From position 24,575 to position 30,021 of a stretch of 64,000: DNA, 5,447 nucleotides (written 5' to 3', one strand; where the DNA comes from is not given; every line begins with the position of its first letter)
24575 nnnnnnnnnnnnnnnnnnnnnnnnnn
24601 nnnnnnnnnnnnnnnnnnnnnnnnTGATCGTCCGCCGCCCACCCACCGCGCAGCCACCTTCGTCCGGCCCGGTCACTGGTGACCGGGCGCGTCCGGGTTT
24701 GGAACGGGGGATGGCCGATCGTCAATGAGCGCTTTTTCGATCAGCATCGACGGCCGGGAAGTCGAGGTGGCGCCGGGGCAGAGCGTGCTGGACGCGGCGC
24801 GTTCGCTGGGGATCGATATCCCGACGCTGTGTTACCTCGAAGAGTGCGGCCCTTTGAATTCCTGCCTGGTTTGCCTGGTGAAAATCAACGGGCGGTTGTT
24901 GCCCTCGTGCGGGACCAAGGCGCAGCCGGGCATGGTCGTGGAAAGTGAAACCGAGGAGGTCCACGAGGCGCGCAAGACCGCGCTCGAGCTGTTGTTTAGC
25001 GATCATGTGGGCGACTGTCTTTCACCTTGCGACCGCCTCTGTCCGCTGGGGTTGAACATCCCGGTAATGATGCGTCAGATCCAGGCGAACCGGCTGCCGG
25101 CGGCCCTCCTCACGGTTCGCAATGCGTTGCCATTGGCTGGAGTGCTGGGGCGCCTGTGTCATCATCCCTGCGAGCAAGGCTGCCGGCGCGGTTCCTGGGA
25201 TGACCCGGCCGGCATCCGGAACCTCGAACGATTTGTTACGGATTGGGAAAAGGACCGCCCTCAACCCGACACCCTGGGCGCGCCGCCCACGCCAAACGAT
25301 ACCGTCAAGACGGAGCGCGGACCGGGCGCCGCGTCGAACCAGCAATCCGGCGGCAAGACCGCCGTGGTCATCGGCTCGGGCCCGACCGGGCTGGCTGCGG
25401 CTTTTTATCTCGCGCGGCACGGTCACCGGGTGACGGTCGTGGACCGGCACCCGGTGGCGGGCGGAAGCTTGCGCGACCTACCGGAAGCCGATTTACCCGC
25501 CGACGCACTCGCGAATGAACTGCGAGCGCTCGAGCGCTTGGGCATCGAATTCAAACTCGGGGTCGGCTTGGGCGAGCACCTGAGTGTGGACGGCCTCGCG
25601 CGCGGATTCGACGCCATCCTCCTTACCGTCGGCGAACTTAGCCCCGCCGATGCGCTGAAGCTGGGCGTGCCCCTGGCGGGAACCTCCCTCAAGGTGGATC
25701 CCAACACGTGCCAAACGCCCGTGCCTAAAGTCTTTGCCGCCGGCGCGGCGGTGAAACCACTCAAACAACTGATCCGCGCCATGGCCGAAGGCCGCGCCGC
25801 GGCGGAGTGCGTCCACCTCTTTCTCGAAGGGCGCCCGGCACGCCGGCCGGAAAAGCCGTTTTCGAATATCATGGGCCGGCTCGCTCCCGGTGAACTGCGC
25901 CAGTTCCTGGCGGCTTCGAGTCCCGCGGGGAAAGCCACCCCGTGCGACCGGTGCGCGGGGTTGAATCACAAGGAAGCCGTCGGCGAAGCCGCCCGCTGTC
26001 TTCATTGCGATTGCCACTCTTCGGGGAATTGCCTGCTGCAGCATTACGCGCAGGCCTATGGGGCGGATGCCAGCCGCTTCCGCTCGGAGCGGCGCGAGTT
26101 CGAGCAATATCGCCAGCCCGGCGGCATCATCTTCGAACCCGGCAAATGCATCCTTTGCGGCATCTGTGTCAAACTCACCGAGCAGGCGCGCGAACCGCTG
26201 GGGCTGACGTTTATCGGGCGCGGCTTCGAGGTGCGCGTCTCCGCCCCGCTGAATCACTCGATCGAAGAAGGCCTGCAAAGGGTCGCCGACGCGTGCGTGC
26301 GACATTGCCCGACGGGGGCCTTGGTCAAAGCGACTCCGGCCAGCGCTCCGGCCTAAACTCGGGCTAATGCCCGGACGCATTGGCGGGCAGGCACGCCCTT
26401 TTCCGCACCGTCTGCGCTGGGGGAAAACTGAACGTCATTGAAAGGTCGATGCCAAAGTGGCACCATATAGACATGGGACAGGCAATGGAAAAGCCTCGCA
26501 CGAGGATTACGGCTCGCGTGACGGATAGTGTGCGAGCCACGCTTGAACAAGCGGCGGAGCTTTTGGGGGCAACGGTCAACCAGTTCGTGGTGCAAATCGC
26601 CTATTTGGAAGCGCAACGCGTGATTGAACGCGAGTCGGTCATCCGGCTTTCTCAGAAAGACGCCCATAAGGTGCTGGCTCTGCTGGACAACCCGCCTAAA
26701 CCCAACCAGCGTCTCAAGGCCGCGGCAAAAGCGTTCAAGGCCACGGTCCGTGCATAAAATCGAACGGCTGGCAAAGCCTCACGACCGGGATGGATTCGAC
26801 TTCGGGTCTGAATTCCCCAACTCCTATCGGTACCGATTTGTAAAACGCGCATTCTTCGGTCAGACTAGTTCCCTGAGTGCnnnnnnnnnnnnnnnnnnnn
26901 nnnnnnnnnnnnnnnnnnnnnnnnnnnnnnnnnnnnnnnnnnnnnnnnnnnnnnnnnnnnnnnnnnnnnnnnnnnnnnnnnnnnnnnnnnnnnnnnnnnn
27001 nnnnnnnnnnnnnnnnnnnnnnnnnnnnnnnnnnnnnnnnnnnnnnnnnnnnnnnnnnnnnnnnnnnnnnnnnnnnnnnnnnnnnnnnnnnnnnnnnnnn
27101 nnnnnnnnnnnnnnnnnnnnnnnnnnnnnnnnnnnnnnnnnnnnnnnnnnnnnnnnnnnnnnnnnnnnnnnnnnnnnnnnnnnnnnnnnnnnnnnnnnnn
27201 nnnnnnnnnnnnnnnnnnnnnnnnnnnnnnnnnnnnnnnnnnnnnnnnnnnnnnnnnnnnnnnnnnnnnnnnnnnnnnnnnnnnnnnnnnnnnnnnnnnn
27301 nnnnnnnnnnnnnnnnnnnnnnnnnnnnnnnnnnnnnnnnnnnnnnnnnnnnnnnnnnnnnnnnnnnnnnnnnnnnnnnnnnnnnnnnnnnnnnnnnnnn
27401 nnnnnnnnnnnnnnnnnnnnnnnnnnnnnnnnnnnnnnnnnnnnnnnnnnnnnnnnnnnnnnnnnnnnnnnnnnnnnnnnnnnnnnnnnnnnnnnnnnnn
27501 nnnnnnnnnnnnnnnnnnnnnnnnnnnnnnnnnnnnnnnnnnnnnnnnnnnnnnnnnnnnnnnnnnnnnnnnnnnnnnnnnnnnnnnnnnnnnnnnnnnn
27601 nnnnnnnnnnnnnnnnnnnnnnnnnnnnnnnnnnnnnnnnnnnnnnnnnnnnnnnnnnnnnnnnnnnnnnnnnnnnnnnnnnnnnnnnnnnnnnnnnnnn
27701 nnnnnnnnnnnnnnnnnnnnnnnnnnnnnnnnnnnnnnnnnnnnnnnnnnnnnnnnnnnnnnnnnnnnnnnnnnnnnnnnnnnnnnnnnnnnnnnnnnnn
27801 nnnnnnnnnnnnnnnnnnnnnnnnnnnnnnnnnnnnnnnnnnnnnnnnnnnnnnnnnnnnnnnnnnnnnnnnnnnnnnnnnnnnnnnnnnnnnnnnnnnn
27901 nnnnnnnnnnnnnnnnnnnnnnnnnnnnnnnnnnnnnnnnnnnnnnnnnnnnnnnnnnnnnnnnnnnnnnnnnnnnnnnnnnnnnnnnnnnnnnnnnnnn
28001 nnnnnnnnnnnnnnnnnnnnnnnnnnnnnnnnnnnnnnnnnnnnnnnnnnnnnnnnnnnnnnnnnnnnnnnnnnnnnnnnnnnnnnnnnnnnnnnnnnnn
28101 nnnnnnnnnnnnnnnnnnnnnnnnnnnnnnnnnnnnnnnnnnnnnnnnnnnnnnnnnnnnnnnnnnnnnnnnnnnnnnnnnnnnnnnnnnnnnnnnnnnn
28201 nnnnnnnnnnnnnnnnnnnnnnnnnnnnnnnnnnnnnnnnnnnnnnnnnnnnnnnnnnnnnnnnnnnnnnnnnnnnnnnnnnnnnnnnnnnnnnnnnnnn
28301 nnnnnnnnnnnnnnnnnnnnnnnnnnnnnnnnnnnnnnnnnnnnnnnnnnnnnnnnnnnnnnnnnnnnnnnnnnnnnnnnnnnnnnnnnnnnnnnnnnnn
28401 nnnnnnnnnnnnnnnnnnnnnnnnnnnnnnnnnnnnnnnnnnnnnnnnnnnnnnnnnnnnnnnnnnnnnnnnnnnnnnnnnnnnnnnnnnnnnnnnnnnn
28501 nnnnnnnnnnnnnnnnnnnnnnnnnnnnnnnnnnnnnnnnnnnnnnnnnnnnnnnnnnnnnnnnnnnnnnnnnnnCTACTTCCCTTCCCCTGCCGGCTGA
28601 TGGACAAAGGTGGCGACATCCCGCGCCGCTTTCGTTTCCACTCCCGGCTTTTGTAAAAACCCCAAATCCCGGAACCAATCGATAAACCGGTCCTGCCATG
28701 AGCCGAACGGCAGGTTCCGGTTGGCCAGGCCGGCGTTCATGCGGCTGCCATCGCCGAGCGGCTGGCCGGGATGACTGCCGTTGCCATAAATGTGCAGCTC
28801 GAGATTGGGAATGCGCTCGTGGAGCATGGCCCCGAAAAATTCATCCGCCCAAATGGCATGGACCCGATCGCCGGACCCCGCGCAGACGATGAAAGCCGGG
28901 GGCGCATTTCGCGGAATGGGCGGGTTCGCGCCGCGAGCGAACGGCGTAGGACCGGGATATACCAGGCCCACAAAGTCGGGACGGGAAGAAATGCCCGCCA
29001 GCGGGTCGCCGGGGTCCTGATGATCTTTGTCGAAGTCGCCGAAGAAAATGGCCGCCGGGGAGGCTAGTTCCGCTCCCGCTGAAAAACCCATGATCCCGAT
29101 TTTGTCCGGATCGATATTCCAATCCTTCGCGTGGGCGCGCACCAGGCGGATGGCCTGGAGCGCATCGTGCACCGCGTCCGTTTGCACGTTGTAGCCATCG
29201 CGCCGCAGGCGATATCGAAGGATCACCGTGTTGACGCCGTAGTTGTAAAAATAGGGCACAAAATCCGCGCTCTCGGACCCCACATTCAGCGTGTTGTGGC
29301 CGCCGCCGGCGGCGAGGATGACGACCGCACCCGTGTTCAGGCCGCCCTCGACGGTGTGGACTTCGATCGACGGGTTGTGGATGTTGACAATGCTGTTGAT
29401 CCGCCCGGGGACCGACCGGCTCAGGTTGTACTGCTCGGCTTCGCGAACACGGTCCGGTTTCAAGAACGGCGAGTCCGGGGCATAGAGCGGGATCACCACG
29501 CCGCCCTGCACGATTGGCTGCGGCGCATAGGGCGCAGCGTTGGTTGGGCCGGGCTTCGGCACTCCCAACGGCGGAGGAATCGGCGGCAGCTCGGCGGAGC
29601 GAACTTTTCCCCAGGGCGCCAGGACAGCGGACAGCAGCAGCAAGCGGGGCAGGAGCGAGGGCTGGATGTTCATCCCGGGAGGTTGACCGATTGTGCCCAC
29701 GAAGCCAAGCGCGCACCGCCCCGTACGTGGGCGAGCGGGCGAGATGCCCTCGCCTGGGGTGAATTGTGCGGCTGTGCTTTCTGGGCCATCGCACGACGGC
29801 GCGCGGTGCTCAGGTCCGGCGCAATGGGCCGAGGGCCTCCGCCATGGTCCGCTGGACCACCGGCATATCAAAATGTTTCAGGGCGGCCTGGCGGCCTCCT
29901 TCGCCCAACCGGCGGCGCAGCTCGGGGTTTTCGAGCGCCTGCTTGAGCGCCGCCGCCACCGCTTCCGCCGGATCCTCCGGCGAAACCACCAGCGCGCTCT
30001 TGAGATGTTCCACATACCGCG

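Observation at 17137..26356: Seven-gene operon joining a cytoplasmic NAD(P)H flavin/Fe-S module to a NapGH-like transmembrane ferredoxin pair and two exported beta-propellers: candidate undescribed periplasm-directed redox system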

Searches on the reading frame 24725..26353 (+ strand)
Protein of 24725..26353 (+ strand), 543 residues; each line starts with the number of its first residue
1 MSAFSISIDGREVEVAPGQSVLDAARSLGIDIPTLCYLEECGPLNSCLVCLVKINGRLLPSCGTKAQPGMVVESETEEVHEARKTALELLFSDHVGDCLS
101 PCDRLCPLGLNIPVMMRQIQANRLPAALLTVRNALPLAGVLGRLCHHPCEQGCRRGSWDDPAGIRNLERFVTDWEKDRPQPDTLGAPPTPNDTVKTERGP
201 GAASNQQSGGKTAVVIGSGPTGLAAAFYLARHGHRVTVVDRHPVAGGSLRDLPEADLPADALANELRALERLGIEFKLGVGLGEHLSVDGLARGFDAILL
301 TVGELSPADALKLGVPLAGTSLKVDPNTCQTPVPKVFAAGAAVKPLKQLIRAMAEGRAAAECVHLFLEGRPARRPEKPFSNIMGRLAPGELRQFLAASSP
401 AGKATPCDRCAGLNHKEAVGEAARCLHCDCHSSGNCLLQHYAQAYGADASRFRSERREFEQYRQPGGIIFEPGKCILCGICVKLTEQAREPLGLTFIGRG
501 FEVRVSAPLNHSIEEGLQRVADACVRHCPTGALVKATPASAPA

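Call 7: search_protein_families(library=pfam, proteins=[window:24725-26353:+], max_evalue=0.01)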
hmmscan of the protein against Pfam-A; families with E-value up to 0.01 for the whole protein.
window:24725-26353:+ (543 aa): 19 families
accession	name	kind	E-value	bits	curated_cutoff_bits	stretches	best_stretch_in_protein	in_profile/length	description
PF13510.11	Fer2_4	-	1.2e-16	61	22.8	1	4-76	4-81/82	2Fe-2S iron-sulfur cluster binding domain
PF14691.11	Fer4_20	-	1.3e-16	60.8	25.8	1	100-177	30-110/113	Dihydroprymidine dehydrogenase domain II, 4Fe-4S cluster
PF07992.20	Pyr_redox_2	-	3.3e-11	43.6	26.1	1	205-356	137-291/291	Pyridine nucleotide-disulphide oxidoreductase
PF13450.12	NAD_binding_8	-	2.9e-10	40.7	21.9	1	215-252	1-38/68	NAD(P)-binding Rossmann-like domain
PF01266.30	DAO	-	1.3e-08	35.2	27.9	1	213-247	2-37/353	FAD dependent oxidoreductase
PF00111.32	Fer2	-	4.6e-07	30.1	21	1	10-57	7-51/77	2Fe-2S iron-sulfur cluster binding domain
PF12831.13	FAD_oxidored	-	2e-06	27.8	27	1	214-249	3-38/416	FAD dependent oxidoreductase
PF01494.25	FAD_binding_3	-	4.4e-06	26.6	22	1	213-243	4-34/349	FAD binding domain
PF00890.30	FAD_binding_2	-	6.7e-06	26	20.4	1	213-248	2-37/414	FAD binding domain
PF00070.33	Pyr_redox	-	9.8e-06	26.4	22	1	213-245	2-34/82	Pyridine nucleotide-disulphide oxidoreductase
PF00037.32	Fer4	-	2.4e-05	24.4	21.1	0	469-483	2-16/24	4Fe-4S binding domain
PF10588.14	NADH-G_4Fe-4S_3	-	0.00012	22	27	2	83-100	1-18/40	NADH-ubiquinone oxidoreductase-G iron-sulfur binding region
PF01593.30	Amino_oxidase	-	0.00017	21.4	19.8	1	221-257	2-38/443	Flavin containing amine oxidoreductase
PF01946.23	Thi4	-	0.00051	19.8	26.2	1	214-247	21-55/235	Thi4 family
PF03486.20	HI0933_like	-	0.00086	19.3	50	1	212-246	2-36/244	HI0933-like protein Rossmann domain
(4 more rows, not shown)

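Call 8: search_protein_families(library=ncbifam, proteins=[window:24725-26353:+], max_evalue=0.01)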
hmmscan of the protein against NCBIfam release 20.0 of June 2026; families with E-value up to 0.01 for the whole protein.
window:24725-26353:+ (543 aa): 92 families (the best 25 are shown)
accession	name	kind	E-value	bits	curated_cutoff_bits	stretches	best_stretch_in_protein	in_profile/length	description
NF009454.0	PRK12814.1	equivalog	1.4e-101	340.9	916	2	1-305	1-289/657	putative NADPH-dependent glutamate synthase small subunit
NF009410.0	PRK12771.1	subfamily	3.2e-54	184.5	516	2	79-303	27-232/566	NAD(P)-binding protein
NF045663.1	diclust_near_Sec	equivalog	1.8e-47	161.9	530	1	99-483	17-363/759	pyridine nucleotide-disulfide oxidoreductase/dicluster-binding protein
NF040763.1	FeFe_hydrog_A6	exception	1.9e-42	145.4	765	2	5-104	2-102/571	NADH-dependent [FeFe] hydrogenase, group A6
NF009414.0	PRK12778.1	equivalog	2.2e-33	115.5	1103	1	76-304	312-527/752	bifunctional dihydroorotate dehydrogenase B NAD binding subunit/NADPH-dependent glutamate synthase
TIGR01316.1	gltA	equivalog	6.1e-33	114.3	471.75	2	98-304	34-228/449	NADPH-dependent glutamate synthase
NF010590.0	PRK13984.1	equivalog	4.4e-32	111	946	1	100-303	196-382/611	putative oxidoreductase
NF005745.0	PRK07569.1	equivalog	8.5e-32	110.4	333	2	1-98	1-100/238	bidirectional hydrogenase complex protein HoxU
TIGR03315.1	Se_ygfK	equivalog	1.5e-29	102.1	835.3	2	95-304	439-631/1012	putative selenate reductase subunit YgfK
TIGR01973.1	NuoG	equivalog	2.5e-29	102.5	470.05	2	6-98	1-95/606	NADH-quinone oxidoreductase subunit NuoG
TIGR01318.1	gltD_gamma_fam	subfamily_domain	7.6e-28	97.3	482.95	2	98-305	45-237/467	glutamate synthase, small subunit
TIGR01317.1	GOGAT_sm_gam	subfamily_domain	1.8e-27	96.3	447.7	1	97-313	46-247/485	glutamate synthase small subunit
NF006305.0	PRK08493.1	equivalog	5.8e-27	94.1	591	2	5-98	3-96/819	NADH-quinone oxidoreductase subunit G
NF040762.1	Hydr_FeFe_Clost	exception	1.6e-26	93.1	900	2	5-104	2-102/572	ferredoxin hydrogenase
NF009408.0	PRK12769.1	equivalog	1.7e-25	89.2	1003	2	100-304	234-422/659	formate-dependent uric acid utilization protein AegA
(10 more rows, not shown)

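Call 35: search_solved_structures(query=window:24725-26353:+, max_evalue=0.00001)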
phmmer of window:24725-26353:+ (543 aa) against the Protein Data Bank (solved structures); distinct sequences matched with E-value up to 0.00001: 90 (the best 60 are shown).
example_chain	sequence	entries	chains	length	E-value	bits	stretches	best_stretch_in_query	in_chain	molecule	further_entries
9bov_A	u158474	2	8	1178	1e-76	262.1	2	5-305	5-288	Molybdopterin oxidoreductase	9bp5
9n5u_A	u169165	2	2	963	2.8e-69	237.5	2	5-305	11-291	NfnA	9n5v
8oh5_C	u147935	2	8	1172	5e-66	226.8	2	1-305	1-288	Formate dehydrogenase-O, major subunit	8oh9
8a6t_A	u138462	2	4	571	1.1e-34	123.3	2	4-104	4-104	Electron bifurcating hydrogenase subunit HydA1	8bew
7p5h_A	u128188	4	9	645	3e-32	115.3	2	6-104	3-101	Fe-hydrogenase, subunit alpha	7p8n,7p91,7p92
5xf9_B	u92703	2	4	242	1.5e-28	103.1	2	5-94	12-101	NAD-reducing hydrogenase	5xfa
5vj7_A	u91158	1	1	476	3.6e-27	98.5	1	100-308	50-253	Oxidoreductase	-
5jca_L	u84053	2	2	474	3.6e-26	95.2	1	100-308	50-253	NADH-dependent Ferredoxin:NADP Oxidoreductase (NfnI) subunit alpha | NADH-dependent Ferredoxin:NADP Oxidoreductase subunit alpha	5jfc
6tg9_A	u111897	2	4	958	2e-24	89.5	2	6-101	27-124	Formate dehydrogenase subunit alpha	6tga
7t2r_A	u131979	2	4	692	2.7e-24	89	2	3-96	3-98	NiFe hydrogenase subunit A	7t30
9wxb_B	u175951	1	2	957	4.1e-24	88.4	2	5-100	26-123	Formate dehydrogenase alpha subunit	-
7q4v_A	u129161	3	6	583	2.3e-22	82.6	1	4-100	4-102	Iron hydrogenase HydA1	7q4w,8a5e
4ylf_B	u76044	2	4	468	4.2e-22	81.8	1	100-308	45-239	Dihydropyrimidine dehydrogenase subunit A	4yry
6gcs_A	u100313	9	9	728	3.8e-18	68.7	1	4-103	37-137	75-KDA PROTEIN (NUAM) | Subunit NUAM of NADH:Ubiquinone Oxidoreductase (Complex I) | NADH-ubiquinone oxidoreductase 78 kDa subunit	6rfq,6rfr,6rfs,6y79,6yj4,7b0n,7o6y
7zm7_A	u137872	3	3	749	4.4e-18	68.5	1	5-103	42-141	NADH-ubiquinone oxidoreductase-like protein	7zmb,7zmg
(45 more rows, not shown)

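Call 79: search_solved_structures(query=window:24725-26353:+, max_evalue=1e-60, show_alignments=2)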
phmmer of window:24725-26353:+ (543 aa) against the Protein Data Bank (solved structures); distinct sequences matched with E-value up to 1e-60: 3.
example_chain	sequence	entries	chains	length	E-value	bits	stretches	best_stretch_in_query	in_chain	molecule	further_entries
9bov_A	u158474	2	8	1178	1e-76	262.1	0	5-305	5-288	Molybdopterin oxidoreductase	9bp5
9n5u_A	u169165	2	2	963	2.8e-69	237.5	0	5-305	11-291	NfnA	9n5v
8oh5_C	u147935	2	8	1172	5e-66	226.8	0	1-305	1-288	Formate dehydrogenase-O, major subunit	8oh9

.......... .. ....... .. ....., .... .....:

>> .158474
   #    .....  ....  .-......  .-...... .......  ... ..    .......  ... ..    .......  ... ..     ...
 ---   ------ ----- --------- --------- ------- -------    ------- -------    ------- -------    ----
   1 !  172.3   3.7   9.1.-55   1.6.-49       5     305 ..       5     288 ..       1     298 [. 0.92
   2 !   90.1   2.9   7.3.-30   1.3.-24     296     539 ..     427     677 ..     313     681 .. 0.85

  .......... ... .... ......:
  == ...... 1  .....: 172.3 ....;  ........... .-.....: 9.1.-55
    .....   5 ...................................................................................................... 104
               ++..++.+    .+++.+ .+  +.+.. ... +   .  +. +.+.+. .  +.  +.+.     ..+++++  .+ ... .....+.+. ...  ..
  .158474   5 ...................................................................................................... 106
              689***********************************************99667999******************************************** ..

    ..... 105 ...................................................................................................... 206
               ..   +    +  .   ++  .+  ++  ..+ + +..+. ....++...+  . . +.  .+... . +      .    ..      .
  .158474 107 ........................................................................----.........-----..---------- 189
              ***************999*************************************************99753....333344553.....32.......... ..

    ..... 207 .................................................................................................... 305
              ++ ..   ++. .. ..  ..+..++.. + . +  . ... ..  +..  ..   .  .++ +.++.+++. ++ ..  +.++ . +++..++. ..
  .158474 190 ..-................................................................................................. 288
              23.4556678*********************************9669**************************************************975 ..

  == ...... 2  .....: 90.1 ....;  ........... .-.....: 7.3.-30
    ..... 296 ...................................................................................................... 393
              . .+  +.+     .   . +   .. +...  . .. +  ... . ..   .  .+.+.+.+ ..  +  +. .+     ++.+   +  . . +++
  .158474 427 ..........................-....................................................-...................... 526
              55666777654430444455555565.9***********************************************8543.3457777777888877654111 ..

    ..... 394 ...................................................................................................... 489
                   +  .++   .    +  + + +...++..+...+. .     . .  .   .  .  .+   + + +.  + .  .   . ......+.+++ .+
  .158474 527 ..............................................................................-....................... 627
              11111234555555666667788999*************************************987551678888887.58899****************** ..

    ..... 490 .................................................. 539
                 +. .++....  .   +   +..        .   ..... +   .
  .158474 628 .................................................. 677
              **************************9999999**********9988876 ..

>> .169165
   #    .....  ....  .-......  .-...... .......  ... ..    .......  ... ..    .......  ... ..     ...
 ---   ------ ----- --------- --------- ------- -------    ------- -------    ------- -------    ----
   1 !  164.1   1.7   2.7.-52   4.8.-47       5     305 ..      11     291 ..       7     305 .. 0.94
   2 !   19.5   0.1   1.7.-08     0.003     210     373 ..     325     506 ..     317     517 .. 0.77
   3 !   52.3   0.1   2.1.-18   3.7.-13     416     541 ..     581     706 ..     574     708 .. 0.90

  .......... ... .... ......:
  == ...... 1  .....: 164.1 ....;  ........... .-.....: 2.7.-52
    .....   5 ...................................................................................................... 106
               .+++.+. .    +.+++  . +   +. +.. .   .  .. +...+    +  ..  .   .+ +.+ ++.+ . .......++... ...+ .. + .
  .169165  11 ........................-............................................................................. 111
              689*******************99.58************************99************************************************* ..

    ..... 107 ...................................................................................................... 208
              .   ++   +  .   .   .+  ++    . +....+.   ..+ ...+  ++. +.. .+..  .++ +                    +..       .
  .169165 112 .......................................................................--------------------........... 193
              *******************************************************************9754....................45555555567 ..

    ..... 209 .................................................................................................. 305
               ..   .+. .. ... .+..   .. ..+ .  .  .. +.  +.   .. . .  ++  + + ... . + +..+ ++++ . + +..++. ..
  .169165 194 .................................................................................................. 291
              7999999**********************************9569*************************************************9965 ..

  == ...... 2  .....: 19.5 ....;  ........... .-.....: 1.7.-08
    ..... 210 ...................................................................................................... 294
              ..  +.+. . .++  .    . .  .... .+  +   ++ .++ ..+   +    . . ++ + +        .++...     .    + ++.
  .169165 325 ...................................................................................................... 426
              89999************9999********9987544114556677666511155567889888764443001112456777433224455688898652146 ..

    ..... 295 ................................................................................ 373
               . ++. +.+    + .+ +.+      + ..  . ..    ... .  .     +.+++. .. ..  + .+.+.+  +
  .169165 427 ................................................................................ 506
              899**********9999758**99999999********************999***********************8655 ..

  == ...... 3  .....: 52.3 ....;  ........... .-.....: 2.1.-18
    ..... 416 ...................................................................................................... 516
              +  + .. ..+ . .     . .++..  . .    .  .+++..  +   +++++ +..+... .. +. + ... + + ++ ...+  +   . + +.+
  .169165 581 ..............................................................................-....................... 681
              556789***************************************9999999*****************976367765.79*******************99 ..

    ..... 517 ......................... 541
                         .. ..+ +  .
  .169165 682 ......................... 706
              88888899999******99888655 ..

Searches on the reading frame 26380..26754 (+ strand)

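Call 95: search_protein_families(library=pfam, proteins=[window:26380-26754:+], max_evalue=0.01)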
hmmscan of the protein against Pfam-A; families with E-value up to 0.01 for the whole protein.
window:26380-26754:+ (125 aa): 3 families
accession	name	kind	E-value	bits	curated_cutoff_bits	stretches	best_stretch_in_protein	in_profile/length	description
PF08681.18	TacA1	-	1e-23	83.5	21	1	42-120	1-79/80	Antitoxin TacA 1-like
PF21983.2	NikA-like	-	0.0012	19.4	27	1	40-74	4-38/72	Mobilization protein NikA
PF05534.18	HicB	-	0.0063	16.8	21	0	42-72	19-49/51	HicB family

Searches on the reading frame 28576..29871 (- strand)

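Call 11: search_protein_families(library=pfam, proteins=[window:28576-29871:-], max_evalue=0.001)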
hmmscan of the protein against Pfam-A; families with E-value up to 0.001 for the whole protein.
window:28576-29871:- (431 aa): 2 families
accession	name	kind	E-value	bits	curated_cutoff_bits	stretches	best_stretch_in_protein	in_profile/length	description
PF20434.5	BD-FAE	-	5e-13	49.5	26.8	1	182-277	14-110/215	BD-FAE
PF07859.19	Abhydrolase_3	-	4.2e-07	30.4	25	1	232-308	47-110/210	alpha/beta hydrolase fold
